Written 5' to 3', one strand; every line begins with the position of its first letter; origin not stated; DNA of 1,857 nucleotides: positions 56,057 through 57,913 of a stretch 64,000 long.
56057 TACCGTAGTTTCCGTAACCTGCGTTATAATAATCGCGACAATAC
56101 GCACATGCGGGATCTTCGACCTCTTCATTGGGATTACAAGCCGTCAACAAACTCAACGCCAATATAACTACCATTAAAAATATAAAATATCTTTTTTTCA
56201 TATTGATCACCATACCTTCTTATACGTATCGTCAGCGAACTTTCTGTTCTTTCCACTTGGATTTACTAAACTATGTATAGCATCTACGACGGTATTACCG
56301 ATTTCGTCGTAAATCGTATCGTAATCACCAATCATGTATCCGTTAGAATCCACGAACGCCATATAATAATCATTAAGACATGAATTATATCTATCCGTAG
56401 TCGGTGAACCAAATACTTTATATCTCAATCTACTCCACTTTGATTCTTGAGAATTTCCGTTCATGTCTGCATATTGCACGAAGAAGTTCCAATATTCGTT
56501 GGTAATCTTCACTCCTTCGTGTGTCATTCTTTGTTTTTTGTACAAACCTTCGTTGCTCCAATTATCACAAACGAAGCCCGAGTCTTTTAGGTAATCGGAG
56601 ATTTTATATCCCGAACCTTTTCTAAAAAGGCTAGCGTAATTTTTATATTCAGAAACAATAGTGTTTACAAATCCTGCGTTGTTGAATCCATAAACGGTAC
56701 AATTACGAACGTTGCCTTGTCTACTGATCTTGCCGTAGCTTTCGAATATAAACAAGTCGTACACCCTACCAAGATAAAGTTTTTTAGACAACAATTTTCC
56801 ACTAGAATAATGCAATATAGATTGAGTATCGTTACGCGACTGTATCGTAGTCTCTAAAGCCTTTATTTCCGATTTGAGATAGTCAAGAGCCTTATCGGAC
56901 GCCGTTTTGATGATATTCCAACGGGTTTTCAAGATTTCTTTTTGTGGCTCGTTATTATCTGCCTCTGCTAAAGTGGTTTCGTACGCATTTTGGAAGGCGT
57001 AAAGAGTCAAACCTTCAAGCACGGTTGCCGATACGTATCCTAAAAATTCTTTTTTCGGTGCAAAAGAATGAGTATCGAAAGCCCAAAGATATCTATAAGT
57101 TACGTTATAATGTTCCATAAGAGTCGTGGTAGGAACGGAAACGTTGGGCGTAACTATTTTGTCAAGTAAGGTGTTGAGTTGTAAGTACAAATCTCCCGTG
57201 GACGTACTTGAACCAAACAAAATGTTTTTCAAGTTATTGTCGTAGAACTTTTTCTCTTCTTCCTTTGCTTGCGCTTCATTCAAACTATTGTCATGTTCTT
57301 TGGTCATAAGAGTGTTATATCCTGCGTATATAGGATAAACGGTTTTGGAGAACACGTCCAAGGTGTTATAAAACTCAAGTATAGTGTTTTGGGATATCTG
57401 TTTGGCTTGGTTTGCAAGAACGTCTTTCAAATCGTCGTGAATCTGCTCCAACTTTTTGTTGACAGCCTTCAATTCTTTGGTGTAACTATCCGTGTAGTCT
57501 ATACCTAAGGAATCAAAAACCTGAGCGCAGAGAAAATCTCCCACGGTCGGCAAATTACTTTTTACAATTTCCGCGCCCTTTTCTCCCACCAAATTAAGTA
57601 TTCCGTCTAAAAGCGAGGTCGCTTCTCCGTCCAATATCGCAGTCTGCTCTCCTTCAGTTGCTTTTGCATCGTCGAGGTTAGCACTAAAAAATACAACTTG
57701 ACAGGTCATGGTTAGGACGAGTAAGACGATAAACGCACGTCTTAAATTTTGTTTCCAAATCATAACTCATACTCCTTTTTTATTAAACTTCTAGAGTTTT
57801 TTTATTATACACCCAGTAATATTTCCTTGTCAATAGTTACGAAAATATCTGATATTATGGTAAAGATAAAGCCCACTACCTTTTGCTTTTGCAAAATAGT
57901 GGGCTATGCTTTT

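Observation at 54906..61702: AraC-linked locus encoding three secreted proteins, two without recognisable families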

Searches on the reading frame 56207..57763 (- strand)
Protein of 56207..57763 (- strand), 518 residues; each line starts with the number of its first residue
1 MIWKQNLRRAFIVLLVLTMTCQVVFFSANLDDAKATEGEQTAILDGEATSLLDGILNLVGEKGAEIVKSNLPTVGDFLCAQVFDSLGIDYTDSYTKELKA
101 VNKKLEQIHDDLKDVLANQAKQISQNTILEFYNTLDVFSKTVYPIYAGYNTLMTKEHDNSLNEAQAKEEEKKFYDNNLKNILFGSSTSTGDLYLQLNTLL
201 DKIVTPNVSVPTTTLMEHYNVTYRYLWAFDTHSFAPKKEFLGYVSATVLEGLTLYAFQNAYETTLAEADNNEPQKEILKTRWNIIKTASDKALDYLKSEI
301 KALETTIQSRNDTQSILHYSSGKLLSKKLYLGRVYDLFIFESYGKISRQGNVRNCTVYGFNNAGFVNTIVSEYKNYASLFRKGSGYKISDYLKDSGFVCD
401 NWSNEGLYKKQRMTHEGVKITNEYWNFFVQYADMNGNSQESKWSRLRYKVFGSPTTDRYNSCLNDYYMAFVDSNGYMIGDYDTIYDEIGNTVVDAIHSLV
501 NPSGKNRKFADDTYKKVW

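Call 3: search_protein_families(library=pfam, proteins=[window:56207-57763:-], max_evalue=1)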
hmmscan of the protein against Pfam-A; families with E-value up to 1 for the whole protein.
window:56207-57763:- (518 aa): 4 families
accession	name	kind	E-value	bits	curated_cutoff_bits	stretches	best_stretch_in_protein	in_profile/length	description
PF14576.11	SEO_N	-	0.0011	18.7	27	1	89-141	231-285/287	Sieve element occlusion N-terminus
PF17528.7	HdcB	-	0.094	13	30.4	0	99-167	10-80/174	Histidine decarboxylase maturation protein HdcB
PF12176.13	MtaB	-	0.14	11.4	25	1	398-453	305-358/460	Methanol-cobalamin methyltransferase B subunit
PF17279.8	DUF5344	-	0.21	12.6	27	0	99-152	9-62/87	Family of unknown function (DUF5344)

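Call 4: search_protein_families(library=ncbifam, proteins=[window:56207-57763:-], max_evalue=1)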
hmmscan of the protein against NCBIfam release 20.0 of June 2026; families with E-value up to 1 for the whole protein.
window:56207-57763:- (518 aa): 0 families

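Call 5: search_solved_structures(query=window:56207-57763:-, max_evalue=10)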
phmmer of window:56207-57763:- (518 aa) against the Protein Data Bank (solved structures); distinct sequences matched with E-value up to 10: 3.
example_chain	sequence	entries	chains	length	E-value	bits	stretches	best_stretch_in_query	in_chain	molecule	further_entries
1htw_A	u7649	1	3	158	0.19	13.9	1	206-268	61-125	HI0065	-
1fl9_A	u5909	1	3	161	0.2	13.8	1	206-268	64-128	HYPOTHETICAL PROTEIN HI0065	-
8ut2_H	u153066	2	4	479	0.58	12.3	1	181-252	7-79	mAb 77 Heavy Chain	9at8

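Call 8: find_homologous_proteins(query=window:56207-57763:-, max_evalue=0.001)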
Query window:56207-57763:- (518 aa): 29 proteins with E <= 0.001 among 8000 candidates.
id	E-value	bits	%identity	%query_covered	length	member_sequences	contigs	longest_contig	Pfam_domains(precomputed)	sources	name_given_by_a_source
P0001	2.2e-159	550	54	91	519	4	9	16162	-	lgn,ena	-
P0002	1.2e-156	541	52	96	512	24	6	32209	-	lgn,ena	-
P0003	1.3e-155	537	55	88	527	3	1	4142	-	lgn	-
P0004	4.9e-150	519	50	96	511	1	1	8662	-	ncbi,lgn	ncbi:MAG: hypothetical protein ACI4EV_05385 [Lachnospiraceae bacterium]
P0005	1.4e-148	514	53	88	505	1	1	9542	-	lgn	-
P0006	8.2e-147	508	47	97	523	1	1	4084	-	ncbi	-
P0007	1.2e-143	498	48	95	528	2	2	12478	-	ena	-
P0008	3.7e-141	490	47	100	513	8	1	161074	-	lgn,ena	-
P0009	4.4e-141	489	48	86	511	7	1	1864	-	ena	-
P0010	2.2e-137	477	48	91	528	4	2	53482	-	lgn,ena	-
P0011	1.8e-136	474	46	95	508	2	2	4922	-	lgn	-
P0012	4.7e-136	473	48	91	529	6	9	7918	-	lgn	-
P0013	5.8e-133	463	46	99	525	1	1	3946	-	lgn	-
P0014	1.7e-129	451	45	97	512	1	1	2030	-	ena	-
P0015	5.6e-129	449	45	100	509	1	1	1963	-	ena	-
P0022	5.6e-105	370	40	93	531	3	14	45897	-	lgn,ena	-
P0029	1.9e-47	181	32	88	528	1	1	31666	-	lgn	-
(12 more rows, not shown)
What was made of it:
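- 56207..57763 (-): A: a 518-aa exported protein. Layout: signal peptide (1-28); the most conserved segment (about 45-96); a long helical bundle (91-313); a C-terminal alpha/beta domain (315-518) ending in GKVW. NCBI lists it as MBQ2714187.1, 'hypothetical protein'. 29 homologue clusters at 54% identity or less (call 8).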

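Call 9: find_encoding_contigs(protein=P0008, flank=8000, max_places=2)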
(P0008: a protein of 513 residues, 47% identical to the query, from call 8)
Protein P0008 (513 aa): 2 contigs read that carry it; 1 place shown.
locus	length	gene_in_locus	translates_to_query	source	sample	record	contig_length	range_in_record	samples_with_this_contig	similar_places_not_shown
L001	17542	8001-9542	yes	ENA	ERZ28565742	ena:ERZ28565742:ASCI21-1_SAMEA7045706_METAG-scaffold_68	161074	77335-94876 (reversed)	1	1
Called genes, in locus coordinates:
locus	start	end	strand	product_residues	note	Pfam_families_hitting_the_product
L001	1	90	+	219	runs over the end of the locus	PF04607:RelA_SpoT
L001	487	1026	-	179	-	-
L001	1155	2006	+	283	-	PF04286:DUF445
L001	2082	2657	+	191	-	PF02632:BioY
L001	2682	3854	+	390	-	PF17785:PUA_3, PF10672:Methyltrans_SAM, PF02475:TRM5-TYW2_MTfase, PF03602:Cons_hypoth95, PF09445:Methyltransf_15, PF13847:Methyltransf_31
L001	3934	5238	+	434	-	PF00128:Alpha-amylase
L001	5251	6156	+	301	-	PF00781:DAGK_cat, PF19279:YegS_C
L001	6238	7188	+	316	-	PF00657:Lipase_GDSL (faint), PF13472:Lipase_GDSL_2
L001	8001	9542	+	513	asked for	-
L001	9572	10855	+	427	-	-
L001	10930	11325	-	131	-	PF13240:Zn_Ribbon_1 (weak)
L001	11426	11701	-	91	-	PF00216:Bac_DNA_binding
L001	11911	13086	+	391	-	-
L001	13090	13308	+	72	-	PF13783:DUF4177 (weak)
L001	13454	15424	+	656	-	PF00933:Glyco_hydro_3, PF01915:Glyco_hydro_3_C, PF14310:Fn3-like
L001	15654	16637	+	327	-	PF20990:DUF2207_C (weak)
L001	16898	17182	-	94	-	PF07876:Dabb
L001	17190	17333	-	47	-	-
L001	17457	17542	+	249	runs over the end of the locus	-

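Call 10: find_encoding_contigs(protein=P0029, flank=8000, max_places=2)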
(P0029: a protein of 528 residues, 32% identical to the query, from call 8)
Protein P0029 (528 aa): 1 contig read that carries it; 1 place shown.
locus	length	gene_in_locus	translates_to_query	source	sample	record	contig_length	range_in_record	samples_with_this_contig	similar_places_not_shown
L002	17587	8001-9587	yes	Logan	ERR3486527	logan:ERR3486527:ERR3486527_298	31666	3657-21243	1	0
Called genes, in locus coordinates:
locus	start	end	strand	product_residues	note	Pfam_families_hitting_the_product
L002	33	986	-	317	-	-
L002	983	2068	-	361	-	PF04055:Radical_SAM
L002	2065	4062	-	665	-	PF00535:Glycos_transf_2, PF10111:Glyco_tranf_2_2, PF13641:Glyco_tranf_2_3, PF04230:PS_pyruv_trans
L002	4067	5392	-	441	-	PF13439:Glyco_transf_4 (weak), PF13692:Glyco_trans_1_4, PF00534:Glycos_transf_1, PF20706:GT4-conflict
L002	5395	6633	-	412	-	PF09314:DUF1972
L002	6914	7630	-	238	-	PF02397:Bac_transf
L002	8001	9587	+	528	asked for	-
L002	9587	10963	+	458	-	-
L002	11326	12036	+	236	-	PF00072:Response_reg, PF04397:LytTR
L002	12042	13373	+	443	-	PF14501:HATPase_c_5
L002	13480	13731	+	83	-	-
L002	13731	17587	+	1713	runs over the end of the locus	PF01915:Glyco_hydro_3_C, PF14310:Fn3-like, PF00933:Glyco_hydro_3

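Call 11: find_encoding_contigs(protein=P0022, flank=8000, max_places=2)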
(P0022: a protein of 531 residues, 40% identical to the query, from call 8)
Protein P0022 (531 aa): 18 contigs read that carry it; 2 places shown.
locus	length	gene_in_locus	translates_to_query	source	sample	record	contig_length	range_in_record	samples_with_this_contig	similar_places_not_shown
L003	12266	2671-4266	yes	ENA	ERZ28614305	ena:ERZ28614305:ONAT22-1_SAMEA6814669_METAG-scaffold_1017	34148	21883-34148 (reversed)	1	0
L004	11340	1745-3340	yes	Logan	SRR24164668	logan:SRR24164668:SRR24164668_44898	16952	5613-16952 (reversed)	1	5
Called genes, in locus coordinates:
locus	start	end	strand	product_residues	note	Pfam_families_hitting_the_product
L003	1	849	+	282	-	?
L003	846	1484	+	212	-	PF12802:MarR_2, PF13463:HTH_27 (weak)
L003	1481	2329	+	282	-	PF02645:DegV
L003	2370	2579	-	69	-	-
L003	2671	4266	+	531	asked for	-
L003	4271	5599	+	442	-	-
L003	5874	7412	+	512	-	PF16586:DUF5060, PF13204:Apiosidase, PF18310:DUF5605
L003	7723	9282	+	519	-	PF03629:SASA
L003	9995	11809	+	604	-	PF00933:Glyco_hydro_3, PF01915:Glyco_hydro_3_C, PF14310:Fn3-like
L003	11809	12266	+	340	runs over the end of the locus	PF20434:BD-FAE, PF07859:Abhydrolase_3, PF00326:Peptidase_S9 (faint), PF01738:DLH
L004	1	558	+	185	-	?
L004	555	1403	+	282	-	PF02645:DegV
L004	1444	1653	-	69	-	-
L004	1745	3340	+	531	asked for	-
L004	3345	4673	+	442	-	-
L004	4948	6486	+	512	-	PF16586:DUF5060, PF13204:Apiosidase, PF18310:DUF5605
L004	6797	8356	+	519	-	PF03629:SASA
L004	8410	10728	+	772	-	PF00933:Glyco_hydro_3, PF01915:Glyco_hydro_3_C, PF14310:Fn3-like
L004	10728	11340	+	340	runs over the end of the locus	PF20434:BD-FAE, PF07859:Abhydrolase_3, PF00326:Peptidase_S9 (faint), PF01738:DLH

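Call 28: predict_structure(alignment_id=A1)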
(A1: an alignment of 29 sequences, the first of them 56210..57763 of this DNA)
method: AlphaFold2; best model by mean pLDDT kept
length: 518 residues; sequences in the alignment: 29
mean_pLDDT: 80.3   pTM: 0.70
mean pLDDT of the five models: 80.3, 79.2, 76.2, 75.5, 71.5
residues with pLDDT >= 90: 263; 70-90: 136; 50-70: 48; < 50: 71
segments of 3 or more residues with pLDDT < 50: 23-90
pLDDT, mean of each block of 10 residues (from residue 1): 62 68 44 28 26 36 37 41 43 53 69 70 91 90 89 86 88 89 66 92 91 92 91 94 92 93 92 93 95 96 96 95 95 88 87 91 96 92 92 96 95 87 91 96 90 85 89 93 91 89 67 77
secondary structure, 60 per line:
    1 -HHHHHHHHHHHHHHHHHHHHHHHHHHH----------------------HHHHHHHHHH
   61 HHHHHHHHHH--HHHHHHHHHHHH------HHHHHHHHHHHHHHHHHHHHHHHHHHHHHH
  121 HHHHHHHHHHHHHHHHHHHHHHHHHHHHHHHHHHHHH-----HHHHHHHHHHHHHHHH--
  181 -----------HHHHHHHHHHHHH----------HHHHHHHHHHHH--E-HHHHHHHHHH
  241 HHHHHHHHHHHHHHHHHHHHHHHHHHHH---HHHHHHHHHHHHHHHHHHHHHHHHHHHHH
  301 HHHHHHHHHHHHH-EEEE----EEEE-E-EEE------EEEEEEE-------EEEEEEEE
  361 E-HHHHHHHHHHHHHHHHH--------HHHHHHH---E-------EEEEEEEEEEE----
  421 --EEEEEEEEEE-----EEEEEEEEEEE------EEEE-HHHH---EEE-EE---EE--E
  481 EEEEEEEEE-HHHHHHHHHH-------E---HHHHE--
elements in order: H2-28 H51-70 H73-84 H91-157 H163-178 H192-204 H215-226 H231-268 H272-313 E315-318 E323-326 E330-332 E339-345 E353-361 H363-379 H388-394 E406-416 E423-432 E438-448 E455-458 H460-463 E467-469 E480-489 H491-500 H512-515
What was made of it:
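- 56207..57763 (-): AF2 model pLDDT 80.3 (call 28).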

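Call 32: fold_search(model_id=the predicted structure, library=pdb)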
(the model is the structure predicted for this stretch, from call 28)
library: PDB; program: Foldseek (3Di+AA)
matches with E <= 10: 628; with E <= 0.001: 0
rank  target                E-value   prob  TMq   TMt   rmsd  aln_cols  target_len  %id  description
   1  2wcd_A                1.1e-01  0.16  0.09  0.15  32.3       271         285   14  Crystal structure of the assembled cytolysin A pore (released 2009-05-05)
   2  7rto_B                1.1e-01  0.12  0.09  0.13  23.8       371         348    9  Cryo-EM structure of bluetongue virus capsid protein VP5 at low endosomal pH intermediate state 2 (released 2021-11-03)
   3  6mrt_A                1.4e-01  0.47  0.15  0.25  35.4       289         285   14  12-meric ClyA pore complex (released 2019-05-15)
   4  6m6z_A                1.7e-01  0.75  0.16  0.33  11.6       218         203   12  A de novo designed transmembrane nanopore, TMH4C4 (released 2020-06-24)
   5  2jq5_MODEL_1_A        2.1e-01  0.80  0.07  0.21   4.8        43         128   14  Solution structure of RPA3114, a SEC-C motif containing protein from Rhodopseudomonas palustris; Northeast Str (released 2007-06-26)
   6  7tvb                  2.2e-01  0.12  0.13  0.13  26.5       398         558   10  Stat5A Core in Complex with AK305 (released 2023-02-15)
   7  4bqu_A                3.1e-01  0.13  0.09  0.23  14.1       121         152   11  Japanin from Rhipicephalus appendiculatus bound to cholesterol: Orthorhombic crystal form (released 2014-06-18)
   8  6e8a_B                3.1e-01  0.09  0.06  0.17  16.2       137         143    5  Crystal structure of DcrB from Salmonella enterica at 1.92 Angstroms resolution (released 2018-10-31)
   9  8slh                  3.5e-01  0.10  0.09  0.12  18.2       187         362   10  Crystal Structure of Glycine tRNA ligase from Mycobacterium thermoresistibile (AMP bound, hexagonal form) (released 2023-05-03)
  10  4tql_A                3.7e-01  0.44  0.16  0.32  28.3       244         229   11  Computationally designed three helix bundle (released 2014-10-15)
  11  6e8a_A                3.7e-01  0.08  0.06  0.16  17.2       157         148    5  Crystal structure of DcrB from Salmonella enterica at 1.92 Angstroms resolution (released 2018-10-31)
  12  1dyo_A                4.1e-01  0.15  0.12  0.28  10.8       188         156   11  Xylan-Binding Domain from CBM 22, formally x6b domain (released 2000-07-04)
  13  7mqa_SM               4.1e-01  0.07  0.05  0.10  18.1       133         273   10  Cryo-EM structure of the human SSU processome, state post-A1 (released 2021-09-22)
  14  6ixg_B                4.3e-01  0.14  0.10  0.21  26.6       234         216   13  Crystal structure of native apo SH3BP5 (P41) (released 2019-03-20)
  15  7nuf_A                4.3e-01  0.08  0.12  0.12  22.3       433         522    9  Vaccinia virus protein 018 in complex with STAT1 (released 2021-07-28)
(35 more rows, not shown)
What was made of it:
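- On ClyA-family alpha-pore-forming toxins (A): Foldseek gives 2wcd and 6mrt at E 0.11-0.14, probability 0.16-0.47 and TM 0.09-0.25 (call 32).
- Closest known: ClyA-family alpha-helical pore-forming toxins: ClyA/HlyE, Nhe, Hbl, YaxAB. Same: The top fold hits for A, although non-significant, are ClyA pore protomers (call 32).
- The best fold hits for A, although non-significant, are ClyA pore protomers (E about 0.1, call 32).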

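Call 34: search_solved_structures(query=A1, max_evalue=10, show_alignments=2)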
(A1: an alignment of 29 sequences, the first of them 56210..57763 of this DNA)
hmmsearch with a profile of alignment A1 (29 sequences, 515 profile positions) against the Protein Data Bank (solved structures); distinct sequences matched with E-value up to 10: 2.
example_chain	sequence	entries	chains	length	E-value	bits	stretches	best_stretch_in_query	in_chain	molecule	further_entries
6xy1_A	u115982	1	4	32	0.68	11.4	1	93-116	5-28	4-KE-4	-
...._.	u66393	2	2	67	1.9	9.9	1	91-120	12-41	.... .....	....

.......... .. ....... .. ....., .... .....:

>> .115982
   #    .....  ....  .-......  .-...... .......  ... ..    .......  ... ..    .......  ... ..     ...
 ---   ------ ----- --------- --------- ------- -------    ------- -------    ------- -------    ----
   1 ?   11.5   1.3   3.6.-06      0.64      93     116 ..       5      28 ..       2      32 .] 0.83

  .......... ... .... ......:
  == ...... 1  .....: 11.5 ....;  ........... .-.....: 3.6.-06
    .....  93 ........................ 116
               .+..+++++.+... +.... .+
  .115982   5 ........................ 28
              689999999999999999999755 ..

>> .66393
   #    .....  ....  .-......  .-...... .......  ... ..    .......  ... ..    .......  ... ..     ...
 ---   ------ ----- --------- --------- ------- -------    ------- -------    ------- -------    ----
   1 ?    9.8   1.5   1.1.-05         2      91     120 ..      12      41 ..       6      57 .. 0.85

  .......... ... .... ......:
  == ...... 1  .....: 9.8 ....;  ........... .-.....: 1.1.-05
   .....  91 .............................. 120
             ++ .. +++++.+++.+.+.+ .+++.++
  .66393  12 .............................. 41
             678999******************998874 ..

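Call 41: find_related_loci(query=A1, collection=genome_contigs, flank=8000)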
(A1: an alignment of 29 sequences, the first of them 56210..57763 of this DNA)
Query A1 (518 aa) in genome_contigs; peptide patterns used: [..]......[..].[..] (x = any residue, [..] = any of these).
14 stretches matched a pattern; 9 encode a relative of the query (tblastn E <= 1e-3); 9 distinct loci.
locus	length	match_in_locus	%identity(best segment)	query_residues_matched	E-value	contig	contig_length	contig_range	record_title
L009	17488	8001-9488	52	1-499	6e-165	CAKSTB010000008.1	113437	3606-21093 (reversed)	MAG: uncultured Ruminiclostridium sp. isolate REFINED_METABAT215_TOP10_CONTIGS_1500_ASSEMBLY_K77_MERGED__Hadza_MoBio_had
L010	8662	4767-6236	50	4-501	2e-159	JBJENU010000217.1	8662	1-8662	MAG: Lachnospiraceae bacterium isolate PUUB50_bin.031 NODE_3412_length_8662_cov_4.728477, whole genome shotgun sequence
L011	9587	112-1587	47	4-500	3e-150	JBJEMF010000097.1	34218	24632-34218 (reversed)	MAG: Lachnospira sp. isolate PUUB23_bin.023 NODE_488_length_34218_cov_13.946755, whole genome shotgun sequence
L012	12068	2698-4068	48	61-518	9e-140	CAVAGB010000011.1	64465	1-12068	Erysipelotrichaceae bacterium isolate H07605-L1_cleanbin_000011 genome assembly, contig: Spades_H07605-L1_contig_153, wh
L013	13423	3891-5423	43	8-518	2e-132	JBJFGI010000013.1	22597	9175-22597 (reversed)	MAG: Candidatus Coproplasma sp. isolate PUUB45_bin.011 NODE_1381_length_22597_cov_21.512821, whole genome shotgun sequen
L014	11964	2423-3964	43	1-518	2e-132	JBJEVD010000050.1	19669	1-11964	MAG: Candidatus Coproplasma sp. isolate LOHA07_bin.016 NODE_785_length_19669_cov_12.697461, whole genome shotgun sequenc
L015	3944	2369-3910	43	1-518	3e-134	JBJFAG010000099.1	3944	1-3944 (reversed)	MAG: Candidatus Coproplasma sp. isolate PUUB37_bin.037 NODE_22122_length_3944_cov_4.563127, whole genome shotgun sequenc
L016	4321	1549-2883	43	47-491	6e-120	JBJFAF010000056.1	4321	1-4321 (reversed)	MAG: Candidatus Coproplasma sp. isolate PUUB41_bin.017 NODE_19687_length_4321_cov_5.497890, whole genome shotgun sequenc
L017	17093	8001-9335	43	47-491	4e-116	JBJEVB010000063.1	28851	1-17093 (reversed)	MAG: Candidatus Coproplasma sp. isolate LOHA06_bin.027 NODE_804_length_28851_cov_42.385297, whole genome shotgun sequenc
